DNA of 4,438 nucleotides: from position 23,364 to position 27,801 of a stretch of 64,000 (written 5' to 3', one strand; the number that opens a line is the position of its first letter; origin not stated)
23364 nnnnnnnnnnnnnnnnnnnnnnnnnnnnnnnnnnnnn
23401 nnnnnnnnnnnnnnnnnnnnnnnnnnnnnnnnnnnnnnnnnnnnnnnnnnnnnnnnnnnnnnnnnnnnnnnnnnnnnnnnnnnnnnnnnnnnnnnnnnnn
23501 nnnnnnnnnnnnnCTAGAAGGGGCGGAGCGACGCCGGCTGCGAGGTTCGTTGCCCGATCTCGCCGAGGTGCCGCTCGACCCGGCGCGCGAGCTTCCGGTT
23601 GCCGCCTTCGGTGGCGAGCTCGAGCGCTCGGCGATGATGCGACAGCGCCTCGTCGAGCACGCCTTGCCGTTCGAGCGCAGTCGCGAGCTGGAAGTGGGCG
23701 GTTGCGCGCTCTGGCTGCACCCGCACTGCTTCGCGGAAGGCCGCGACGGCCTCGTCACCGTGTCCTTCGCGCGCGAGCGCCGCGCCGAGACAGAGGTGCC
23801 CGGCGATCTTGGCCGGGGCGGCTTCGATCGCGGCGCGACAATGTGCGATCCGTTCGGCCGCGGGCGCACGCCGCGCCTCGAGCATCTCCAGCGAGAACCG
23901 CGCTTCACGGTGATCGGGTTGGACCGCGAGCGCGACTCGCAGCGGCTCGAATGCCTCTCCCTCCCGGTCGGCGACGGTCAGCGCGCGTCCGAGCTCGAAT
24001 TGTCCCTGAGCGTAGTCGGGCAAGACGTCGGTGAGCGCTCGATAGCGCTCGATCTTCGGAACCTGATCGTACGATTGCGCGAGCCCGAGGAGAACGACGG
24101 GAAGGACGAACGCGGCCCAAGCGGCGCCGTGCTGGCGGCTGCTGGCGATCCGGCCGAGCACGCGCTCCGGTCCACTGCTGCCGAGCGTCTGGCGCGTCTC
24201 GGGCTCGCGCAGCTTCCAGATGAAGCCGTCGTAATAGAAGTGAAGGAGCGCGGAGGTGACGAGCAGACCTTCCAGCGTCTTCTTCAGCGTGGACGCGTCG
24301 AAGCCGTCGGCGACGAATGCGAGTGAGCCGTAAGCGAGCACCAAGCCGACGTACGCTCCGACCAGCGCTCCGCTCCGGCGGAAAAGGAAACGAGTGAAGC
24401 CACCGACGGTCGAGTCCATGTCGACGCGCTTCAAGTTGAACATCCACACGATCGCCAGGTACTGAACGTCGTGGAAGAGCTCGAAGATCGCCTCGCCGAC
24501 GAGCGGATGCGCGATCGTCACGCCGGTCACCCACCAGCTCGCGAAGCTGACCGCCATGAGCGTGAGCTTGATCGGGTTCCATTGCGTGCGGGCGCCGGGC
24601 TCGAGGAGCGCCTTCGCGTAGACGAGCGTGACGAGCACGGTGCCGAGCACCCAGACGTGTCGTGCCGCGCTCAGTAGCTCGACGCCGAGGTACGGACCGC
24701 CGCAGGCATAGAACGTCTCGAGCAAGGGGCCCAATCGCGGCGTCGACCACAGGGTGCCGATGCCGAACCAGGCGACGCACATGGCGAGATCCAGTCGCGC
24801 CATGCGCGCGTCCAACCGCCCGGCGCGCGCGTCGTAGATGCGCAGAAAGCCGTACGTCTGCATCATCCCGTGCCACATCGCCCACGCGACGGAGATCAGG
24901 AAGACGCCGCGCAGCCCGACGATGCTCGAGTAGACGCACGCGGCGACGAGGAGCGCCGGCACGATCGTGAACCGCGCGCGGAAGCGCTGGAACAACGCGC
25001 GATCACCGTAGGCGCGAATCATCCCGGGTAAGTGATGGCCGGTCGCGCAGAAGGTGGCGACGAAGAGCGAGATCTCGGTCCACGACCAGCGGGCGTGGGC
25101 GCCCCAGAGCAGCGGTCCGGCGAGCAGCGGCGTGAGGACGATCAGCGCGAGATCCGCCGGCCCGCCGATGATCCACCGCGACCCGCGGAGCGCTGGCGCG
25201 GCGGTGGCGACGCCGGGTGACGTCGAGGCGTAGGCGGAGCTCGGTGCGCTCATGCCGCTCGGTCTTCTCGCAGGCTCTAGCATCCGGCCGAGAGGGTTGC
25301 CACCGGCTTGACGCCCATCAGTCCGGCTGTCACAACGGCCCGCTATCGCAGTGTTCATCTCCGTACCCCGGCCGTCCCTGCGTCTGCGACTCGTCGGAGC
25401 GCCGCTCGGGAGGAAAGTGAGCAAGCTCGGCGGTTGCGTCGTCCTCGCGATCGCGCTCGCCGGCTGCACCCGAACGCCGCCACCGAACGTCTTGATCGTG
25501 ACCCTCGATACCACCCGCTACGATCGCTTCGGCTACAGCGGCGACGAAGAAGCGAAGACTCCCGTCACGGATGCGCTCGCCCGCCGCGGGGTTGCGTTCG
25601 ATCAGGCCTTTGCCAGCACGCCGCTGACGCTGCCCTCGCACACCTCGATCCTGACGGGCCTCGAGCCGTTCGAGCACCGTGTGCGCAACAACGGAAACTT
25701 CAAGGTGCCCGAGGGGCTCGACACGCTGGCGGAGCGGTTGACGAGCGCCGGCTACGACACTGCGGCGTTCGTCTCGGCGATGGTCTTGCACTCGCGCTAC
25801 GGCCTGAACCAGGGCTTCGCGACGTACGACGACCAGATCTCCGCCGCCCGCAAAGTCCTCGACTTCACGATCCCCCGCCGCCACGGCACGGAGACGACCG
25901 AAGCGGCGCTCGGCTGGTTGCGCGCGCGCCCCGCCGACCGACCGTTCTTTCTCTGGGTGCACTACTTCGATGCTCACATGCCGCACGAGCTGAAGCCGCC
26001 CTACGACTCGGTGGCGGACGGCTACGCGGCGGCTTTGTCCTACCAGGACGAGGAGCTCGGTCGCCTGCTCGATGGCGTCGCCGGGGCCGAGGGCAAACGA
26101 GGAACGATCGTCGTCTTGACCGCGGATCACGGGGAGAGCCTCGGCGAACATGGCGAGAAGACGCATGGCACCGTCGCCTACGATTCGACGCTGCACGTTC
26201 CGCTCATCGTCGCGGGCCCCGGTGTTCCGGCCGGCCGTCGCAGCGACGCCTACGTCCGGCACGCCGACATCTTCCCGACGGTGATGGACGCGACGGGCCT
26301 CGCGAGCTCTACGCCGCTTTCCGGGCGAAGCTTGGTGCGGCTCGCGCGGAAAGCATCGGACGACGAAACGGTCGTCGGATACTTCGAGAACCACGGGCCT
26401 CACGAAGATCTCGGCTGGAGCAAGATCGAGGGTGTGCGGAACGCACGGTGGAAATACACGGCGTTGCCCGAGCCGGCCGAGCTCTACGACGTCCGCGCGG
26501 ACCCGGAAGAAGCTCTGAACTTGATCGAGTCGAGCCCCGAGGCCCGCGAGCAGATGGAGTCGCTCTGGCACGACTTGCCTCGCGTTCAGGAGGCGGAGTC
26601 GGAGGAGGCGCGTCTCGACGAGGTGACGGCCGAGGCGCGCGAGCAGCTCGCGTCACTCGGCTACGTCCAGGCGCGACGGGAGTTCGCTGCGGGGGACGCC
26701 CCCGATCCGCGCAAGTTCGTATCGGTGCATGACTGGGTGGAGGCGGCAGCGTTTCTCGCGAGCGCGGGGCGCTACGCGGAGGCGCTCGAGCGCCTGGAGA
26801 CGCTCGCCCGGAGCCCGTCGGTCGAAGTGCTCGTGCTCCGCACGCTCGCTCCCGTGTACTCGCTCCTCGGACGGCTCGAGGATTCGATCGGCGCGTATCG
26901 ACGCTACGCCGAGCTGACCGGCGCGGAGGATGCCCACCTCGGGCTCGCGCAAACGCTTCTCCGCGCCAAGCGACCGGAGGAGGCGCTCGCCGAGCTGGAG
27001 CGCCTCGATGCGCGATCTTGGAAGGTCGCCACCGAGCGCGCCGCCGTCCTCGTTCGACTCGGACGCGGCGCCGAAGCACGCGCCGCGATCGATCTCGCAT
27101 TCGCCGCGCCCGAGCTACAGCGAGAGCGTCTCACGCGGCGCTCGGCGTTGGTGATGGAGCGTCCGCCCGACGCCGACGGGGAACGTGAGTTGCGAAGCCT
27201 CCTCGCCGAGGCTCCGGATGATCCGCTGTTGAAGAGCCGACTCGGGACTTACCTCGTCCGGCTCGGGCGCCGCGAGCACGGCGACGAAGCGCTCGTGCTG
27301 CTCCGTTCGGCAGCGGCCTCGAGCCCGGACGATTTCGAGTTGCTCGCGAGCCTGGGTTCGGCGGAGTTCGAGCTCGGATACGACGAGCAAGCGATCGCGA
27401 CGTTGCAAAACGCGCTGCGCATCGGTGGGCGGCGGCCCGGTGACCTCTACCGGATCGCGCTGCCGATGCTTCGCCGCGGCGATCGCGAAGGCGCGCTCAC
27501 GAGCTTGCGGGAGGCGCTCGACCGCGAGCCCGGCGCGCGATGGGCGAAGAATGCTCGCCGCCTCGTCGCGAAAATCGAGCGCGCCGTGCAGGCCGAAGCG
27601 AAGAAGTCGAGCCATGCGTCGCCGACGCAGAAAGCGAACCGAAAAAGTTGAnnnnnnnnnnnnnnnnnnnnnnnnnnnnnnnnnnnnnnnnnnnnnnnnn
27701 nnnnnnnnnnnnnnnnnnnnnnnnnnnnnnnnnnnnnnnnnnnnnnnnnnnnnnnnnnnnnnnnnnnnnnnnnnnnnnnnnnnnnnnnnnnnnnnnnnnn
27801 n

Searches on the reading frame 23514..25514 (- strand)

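Call 17: search_protein_families(library=pfam, proteins=[window:23514-25514:-], max_evalue=0.001)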
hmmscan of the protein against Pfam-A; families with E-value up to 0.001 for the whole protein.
window:23514-25514:- (666 aa): 9 families
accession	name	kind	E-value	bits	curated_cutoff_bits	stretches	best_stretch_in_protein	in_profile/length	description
PF13424.12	TPR_12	-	1.6e-08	35.1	30.1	2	574-635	7-76/77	Tetratricopeptide repeat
PF13414.12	TPR_11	-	7.3e-08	32.4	26.8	1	582-618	6-42/42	TPR repeat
PF07719.23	TPR_2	-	1.4e-07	31.5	27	0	572-602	3-33/34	Tetratricopeptide repeat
PF13428.12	TPR_14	-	4.5e-07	30.4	23.5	1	572-612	3-43/44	Tetratricopeptide repeat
PF00515.34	TPR_1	-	1.3e-06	28.4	27.8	0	604-633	1-30/34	Tetratricopeptide repeat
PF13432.12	TPR_16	-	3e-06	28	32.7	1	579-634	6-61/65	Tetratricopeptide repeat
PF13176.12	TPR_7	-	2.1e-05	24.7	27.9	0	606-640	1-35/36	Tetratricopeptide repeat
PF24575.1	TPR_Slam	-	7.4e-05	23.6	35.2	0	578-618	55-95/104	Surface lipoprotein assembly modifier, N-terminal TPR repeats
PF23914.1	TPR_CcmH_CycH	-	0.00048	20.4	42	0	560-618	40-98/158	Cytochrome c-type biogenesis protein H TPR domain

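Call 44: search_protein_families(library=ncbifam, proteins=[window:23514-25514:-], max_evalue=10)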
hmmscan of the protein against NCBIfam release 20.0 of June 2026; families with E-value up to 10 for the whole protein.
window:23514-25514:- (666 aa): 17 families
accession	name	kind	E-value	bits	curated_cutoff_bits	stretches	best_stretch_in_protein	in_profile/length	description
NF040959.1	MamA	equivalog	6.6e-12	45.3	200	1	498-633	67-202/204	magnetosome protein MamA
TIGR02917.1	PEP_TPR_lipo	equivalog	3.3e-09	35.2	312.2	1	497-633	460-596/899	XrtA/PEP-CTERM system TPR-repeat protein PrsT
NF033920.0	C39_PA2778_fam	equivalog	1e-07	31.7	150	1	554-634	174-254/255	PA2778 family cysteine peptidase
TIGR00540.1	TPR_hemY_coli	hypoth_equivalog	1.9e-05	23.6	142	1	510-629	269-384/385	heme biosynthesis-associated TPR protein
TIGR02521.1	type_IV_pilW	equivalog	2.7e-05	23.8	154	1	574-639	35-100/234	type IV pilus biogenesis/stability protein PilW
NF041054.1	WAxxUGC_long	equivalog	2.8e-05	23.6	300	2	562-602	268-308/354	ResA-like WAxxUGC motif-containing protein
NF033758.1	gliding_GltE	equivalog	0.00017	20.7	225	1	516-629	236-350/411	adventurous gliding motility TPR repeat lipoprotein GltE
NF033762.1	social_mot_Tgl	equivalog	0.00064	19.1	225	2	495-623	58-189/252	social motility TPR repeat lipoprotein Tgl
TIGR02552.1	LcrH_SycD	equivalog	0.0045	16.7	104.8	1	573-650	55-133/136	SycD/LcrH family type III secretion system chaperone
NF008757.0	PRK11788.1-5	equivalog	0.0068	15.6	363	1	586-632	51-97/388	lipopolysaccharide assembly protein LapB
NF052415.1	T3SS_chap_SctY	equivalog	0.0072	16.8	70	2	525-597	29-104/106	type III secretion apparatus assembly chaperone SctY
NF047558.1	TPR_END_plus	domain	0.0085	16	32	1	606-635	1-30/56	TPR end-of-group domain-containing protein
NF008520.0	PRK11447.1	equivalog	0.013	13.3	858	1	577-638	276-337/1157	cellulose synthase complex outer membrane protein BcsC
NF047507.1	TPR_BatC_Lepto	exception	0.11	12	175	1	503-551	97-145/214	TPR repeat-containing protein BatC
NF008017.0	PRK10747.1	equivalog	0.17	10.7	608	1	569-633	327-390/398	protoheme IX biogenesis protein HemY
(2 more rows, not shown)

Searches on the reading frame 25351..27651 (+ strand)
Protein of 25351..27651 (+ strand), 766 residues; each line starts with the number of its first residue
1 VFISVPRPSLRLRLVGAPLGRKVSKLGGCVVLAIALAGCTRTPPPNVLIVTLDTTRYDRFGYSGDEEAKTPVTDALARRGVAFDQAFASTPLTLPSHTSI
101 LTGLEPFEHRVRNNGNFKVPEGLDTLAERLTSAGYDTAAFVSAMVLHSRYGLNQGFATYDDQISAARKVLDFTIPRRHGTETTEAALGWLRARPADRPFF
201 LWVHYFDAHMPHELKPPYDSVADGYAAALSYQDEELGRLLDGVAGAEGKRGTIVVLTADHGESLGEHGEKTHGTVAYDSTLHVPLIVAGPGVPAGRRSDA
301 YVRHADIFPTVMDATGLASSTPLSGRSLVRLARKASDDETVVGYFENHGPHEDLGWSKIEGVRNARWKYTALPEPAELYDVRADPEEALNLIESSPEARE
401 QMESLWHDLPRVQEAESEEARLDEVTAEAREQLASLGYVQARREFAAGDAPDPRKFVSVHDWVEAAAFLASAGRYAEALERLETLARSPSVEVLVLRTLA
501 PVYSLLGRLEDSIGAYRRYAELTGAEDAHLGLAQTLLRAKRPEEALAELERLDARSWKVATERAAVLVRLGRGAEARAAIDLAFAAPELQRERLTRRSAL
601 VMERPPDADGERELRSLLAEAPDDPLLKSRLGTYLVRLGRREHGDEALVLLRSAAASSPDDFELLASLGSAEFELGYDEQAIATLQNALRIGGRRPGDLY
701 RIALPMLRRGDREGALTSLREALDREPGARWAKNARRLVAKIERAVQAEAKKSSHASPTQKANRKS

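Call 17: search_protein_families(library=pfam, proteins=[window:25351-27651:+], max_evalue=0.001)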
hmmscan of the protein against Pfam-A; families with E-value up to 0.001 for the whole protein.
window:25351-27651:+ (766 aa): 11 families
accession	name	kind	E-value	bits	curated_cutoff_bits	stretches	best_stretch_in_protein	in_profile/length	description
PF00884.28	Sulfatase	-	5.6e-45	154.4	25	1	45-316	1-300/301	Sulfatase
PF16347.10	SGSH_C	-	1.1e-12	48.8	29.3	1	275-413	10-152/154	N-sulphoglucosamine sulphohydrolase, C-terminal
PF14559.12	TPR_19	-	7.9e-12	45.8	25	0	513-554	11-53/68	Tetratricopeptide repeat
PF01663.27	Phosphodiest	-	1.6e-09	38.2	23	1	48-261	2-220/342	Type I phosphodiesterase / nucleotide pyrophosphatase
PF13428.12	TPR_14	-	3.6e-08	33.7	23.5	0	527-557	2-32/44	Tetratricopeptide repeat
PF13432.12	TPR_16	-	7.7e-08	33.1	32.7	0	506-556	10-61/65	Tetratricopeptide repeat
PF07719.23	TPR_2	-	4.1e-07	30.1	27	0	527-551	2-26/34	Tetratricopeptide repeat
PF01676.23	Metalloenzyme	-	0.00019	21.5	24.3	1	223-317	167-250/252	Metalloenzyme superfamily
PF23914.1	TPR_CcmH_CycH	-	0.00021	21.6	42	0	621-690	80-149/158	Cytochrome c-type biogenesis protein H TPR domain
PF12895.13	ANAPC3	-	0.00034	21.3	27.2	0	517-580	13-79/82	Anaphase-promoting complex, cyclosome, subunit 3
PF13414.12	TPR_11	-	0.00058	19.9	26.8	0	669-691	1-23/42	TPR repeat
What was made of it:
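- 25351..27651 (+): Sulfatase-fold + TPR lipoprotein 'A'. The true start is probably about 25417. Pfam Sulfatase E 6e-45 plus TPR (call 17).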
